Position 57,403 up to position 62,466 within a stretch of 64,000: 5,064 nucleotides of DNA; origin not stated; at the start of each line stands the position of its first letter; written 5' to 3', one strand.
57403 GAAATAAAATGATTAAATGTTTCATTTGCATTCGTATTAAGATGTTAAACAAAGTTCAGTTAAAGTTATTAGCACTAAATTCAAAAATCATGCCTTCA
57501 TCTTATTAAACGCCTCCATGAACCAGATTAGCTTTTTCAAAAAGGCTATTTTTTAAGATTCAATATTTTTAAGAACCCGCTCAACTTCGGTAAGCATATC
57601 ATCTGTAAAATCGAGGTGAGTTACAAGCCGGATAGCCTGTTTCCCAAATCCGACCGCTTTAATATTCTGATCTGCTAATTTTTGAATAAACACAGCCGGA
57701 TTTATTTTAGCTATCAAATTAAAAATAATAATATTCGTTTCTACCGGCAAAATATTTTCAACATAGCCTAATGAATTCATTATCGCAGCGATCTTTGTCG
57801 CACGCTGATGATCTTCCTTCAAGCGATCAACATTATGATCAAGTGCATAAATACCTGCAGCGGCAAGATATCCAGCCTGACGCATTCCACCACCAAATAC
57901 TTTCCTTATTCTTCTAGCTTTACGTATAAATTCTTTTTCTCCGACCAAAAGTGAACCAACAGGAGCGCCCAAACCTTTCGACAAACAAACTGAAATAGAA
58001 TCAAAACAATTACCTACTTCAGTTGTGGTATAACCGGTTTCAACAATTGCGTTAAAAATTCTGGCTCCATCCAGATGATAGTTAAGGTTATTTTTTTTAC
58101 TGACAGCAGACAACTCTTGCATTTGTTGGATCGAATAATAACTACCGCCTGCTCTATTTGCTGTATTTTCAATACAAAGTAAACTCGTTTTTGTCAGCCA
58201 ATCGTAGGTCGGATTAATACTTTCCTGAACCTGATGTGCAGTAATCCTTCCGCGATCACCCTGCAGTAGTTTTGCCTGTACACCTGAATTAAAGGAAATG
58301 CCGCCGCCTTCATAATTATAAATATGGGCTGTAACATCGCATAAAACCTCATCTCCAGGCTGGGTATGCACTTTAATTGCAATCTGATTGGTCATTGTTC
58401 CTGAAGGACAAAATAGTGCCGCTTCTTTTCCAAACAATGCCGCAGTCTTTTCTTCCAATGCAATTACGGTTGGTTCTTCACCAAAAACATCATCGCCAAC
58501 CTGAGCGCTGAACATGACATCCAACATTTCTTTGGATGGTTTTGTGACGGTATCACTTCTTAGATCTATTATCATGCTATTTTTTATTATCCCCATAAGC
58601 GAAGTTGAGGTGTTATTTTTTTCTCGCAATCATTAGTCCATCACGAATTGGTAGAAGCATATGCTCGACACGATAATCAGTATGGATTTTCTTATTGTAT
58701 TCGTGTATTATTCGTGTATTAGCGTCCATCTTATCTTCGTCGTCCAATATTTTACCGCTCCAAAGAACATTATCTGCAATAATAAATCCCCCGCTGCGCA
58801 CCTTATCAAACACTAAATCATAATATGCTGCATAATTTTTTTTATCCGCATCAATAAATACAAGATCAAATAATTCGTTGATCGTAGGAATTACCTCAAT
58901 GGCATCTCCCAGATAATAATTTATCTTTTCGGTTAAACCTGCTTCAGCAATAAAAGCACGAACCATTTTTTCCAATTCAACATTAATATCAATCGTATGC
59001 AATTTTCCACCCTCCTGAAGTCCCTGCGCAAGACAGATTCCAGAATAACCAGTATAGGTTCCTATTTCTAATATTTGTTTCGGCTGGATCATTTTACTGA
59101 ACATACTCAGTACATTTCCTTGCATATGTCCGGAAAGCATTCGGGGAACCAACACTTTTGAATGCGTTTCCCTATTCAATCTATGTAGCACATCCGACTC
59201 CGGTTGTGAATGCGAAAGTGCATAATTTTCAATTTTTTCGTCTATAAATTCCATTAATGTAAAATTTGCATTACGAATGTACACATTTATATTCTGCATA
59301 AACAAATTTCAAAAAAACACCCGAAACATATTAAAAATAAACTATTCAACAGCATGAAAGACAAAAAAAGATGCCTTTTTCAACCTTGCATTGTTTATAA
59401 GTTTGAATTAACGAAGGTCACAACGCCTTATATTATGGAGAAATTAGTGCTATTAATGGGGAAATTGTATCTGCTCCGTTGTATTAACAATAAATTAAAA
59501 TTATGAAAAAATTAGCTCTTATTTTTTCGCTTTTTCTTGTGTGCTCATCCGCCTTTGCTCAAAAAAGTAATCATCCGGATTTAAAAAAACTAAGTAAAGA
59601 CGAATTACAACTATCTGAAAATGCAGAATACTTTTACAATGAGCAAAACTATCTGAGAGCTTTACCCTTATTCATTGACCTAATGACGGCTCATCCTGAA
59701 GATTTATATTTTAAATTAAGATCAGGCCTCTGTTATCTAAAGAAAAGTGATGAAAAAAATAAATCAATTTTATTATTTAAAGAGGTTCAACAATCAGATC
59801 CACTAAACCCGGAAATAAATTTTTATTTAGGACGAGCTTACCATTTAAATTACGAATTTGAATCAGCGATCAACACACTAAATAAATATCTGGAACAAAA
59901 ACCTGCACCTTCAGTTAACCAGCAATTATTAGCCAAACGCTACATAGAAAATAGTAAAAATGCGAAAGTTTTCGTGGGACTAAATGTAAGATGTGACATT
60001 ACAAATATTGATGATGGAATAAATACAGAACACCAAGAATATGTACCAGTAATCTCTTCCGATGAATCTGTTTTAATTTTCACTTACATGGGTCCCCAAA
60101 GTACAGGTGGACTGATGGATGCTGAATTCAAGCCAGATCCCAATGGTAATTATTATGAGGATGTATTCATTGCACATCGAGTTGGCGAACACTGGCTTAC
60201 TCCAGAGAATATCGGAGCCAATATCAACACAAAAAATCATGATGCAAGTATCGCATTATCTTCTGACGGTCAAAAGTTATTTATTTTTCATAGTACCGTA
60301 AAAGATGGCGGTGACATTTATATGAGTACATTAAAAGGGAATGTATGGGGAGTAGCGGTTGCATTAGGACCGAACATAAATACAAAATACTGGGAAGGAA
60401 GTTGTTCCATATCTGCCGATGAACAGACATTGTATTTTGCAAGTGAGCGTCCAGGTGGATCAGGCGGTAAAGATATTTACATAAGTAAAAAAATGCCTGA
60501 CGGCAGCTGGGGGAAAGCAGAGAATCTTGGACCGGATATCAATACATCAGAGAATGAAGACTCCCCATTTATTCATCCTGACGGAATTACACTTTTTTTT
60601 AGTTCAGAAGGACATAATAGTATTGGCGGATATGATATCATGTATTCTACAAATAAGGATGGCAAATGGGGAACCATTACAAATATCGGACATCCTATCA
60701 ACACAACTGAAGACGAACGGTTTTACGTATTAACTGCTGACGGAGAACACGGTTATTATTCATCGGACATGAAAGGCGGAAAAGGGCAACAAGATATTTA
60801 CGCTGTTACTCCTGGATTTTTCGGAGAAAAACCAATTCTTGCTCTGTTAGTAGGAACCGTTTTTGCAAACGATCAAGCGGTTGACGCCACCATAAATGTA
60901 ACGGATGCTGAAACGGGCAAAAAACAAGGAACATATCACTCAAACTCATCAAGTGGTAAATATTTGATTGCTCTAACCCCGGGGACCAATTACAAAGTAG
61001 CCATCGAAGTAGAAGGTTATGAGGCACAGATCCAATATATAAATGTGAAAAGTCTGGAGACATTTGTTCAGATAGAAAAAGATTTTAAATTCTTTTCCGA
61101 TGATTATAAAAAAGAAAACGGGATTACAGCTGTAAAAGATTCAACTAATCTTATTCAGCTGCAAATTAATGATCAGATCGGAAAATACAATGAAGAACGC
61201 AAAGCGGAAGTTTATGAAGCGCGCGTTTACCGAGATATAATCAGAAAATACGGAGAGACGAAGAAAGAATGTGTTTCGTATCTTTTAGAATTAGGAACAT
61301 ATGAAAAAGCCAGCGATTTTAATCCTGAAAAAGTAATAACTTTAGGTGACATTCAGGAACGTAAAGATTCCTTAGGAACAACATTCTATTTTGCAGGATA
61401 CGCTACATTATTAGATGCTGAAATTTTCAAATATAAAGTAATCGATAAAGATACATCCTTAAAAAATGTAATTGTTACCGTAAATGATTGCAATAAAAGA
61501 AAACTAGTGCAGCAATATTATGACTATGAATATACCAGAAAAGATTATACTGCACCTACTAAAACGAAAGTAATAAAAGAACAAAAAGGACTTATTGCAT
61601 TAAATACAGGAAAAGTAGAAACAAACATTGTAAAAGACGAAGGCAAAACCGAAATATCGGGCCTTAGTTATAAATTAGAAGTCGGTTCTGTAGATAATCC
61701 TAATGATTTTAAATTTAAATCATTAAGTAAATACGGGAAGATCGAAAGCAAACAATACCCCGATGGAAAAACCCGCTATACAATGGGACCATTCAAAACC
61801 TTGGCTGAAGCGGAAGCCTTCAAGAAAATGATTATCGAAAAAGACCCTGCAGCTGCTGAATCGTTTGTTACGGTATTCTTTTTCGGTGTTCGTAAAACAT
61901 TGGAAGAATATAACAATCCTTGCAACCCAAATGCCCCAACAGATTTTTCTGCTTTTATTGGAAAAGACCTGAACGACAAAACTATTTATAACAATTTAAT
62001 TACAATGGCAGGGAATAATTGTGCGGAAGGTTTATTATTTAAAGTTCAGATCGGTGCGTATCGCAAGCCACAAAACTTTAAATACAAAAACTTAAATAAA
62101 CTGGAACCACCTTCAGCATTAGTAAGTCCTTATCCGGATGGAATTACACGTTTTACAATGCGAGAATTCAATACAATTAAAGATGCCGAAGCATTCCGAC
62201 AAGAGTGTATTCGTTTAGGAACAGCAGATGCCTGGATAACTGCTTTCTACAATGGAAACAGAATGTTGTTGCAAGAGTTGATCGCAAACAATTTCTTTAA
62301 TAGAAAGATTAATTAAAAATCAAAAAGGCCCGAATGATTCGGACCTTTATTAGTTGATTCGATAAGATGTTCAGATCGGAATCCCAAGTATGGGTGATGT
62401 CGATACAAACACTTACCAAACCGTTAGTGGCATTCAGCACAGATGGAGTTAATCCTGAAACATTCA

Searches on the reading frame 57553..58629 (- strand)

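Call 69: search_protein_families(library=ncbifam, proteins=[window:57553-58629:-], max_evalue=0.00001)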
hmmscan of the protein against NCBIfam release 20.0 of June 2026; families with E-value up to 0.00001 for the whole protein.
window:57553-58629:- (358 aa): 5 families
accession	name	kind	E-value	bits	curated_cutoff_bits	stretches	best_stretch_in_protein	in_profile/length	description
NF041359.1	GntG_guanitoxin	subfamily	3.2e-114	381.7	230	1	19-354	4-339/343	GntG family PLP-dependent aldolase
NF007825.0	PRK10534.1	equivalog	5.7e-89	298.4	312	1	20-351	1-325/333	low-specificity L-threonine aldolase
NF004650.0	PRK05994.1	equivalog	3.4e-06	26.1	667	0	52-188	62-185/427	O-acetylhomoserine aminocarboxypropyltransferase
TIGR00858.1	bioF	equivalog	3.7e-06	25.9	426.45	0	41-253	54-258/365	8-amino-7-oxononanoate synthase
NF009709.0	PRK13238.1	subfamily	6.8e-06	25.1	285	0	17-192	44-222/463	tryptophanase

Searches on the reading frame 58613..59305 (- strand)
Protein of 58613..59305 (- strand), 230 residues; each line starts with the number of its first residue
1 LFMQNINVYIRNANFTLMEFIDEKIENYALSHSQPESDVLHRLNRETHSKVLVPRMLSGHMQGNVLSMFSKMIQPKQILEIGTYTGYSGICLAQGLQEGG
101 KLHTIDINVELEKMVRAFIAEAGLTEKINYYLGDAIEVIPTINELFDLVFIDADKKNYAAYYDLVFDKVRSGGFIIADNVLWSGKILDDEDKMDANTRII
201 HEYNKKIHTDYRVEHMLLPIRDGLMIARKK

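Call 74: search_protein_families(library=pfam, proteins=[window:58613-59305:-], max_evalue=0.001)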
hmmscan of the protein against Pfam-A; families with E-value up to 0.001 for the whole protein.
window:58613-59305:- (230 aa): 6 families
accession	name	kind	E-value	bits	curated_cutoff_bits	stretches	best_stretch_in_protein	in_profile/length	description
PF01596.23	Methyltransf_3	-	5.5e-54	183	22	1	31-230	2-204/204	O-methyltransferase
PF13578.12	Methyltransf_24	-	6.2e-16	59.6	26.3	1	79-180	1-105/105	Methyltransferase domain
PF13649.12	Methyltransf_25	-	0.00017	22.7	27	1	78-152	1-72/97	Methyltransferase domain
PF13847.12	Methyltransf_31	-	0.00032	20.9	27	1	76-180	5-112/145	Methyltransferase domain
PF01135.25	PCMT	-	0.00035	20.9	20.3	1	59-136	59-134/210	Protein-L-isoaspartate(D-aspartate) O-methyltransferase (PCMT)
PF01209.24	Ubie_methyltran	-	0.00075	19.4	20.1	0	72-159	45-130/233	ubiE/COQ5 methyltransferase family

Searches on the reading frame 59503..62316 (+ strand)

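Call 69: search_protein_families(library=ncbifam, proteins=[window:59503-62316:+], max_evalue=0.00001)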
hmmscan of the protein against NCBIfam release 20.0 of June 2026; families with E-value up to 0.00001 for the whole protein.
window:59503-62316:+ (937 aa): 4 families
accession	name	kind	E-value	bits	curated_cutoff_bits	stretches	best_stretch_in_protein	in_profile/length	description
NF053607.1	CHU_0125_OmpA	equivalog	4.3e-60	203.9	620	1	39-512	24-491/639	CHU_0125 family OmpA-like outer membrane integrity protein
NF052230.1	T9SS_PorE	exception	1.6e-49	168.7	600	1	69-528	58-503/648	PorE family type IX secretion system protein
TIGR02917.1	PEP_TPR_lipo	equivalog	6e-06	24.4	312.2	1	61-154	560-652/899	XrtA/PEP-CTERM system TPR-repeat protein PrsT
TIGR02552.1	LcrH_SycD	equivalog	7.3e-06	25.7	104.8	0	25-134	8-117/136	SycD/LcrH family type III secretion system chaperone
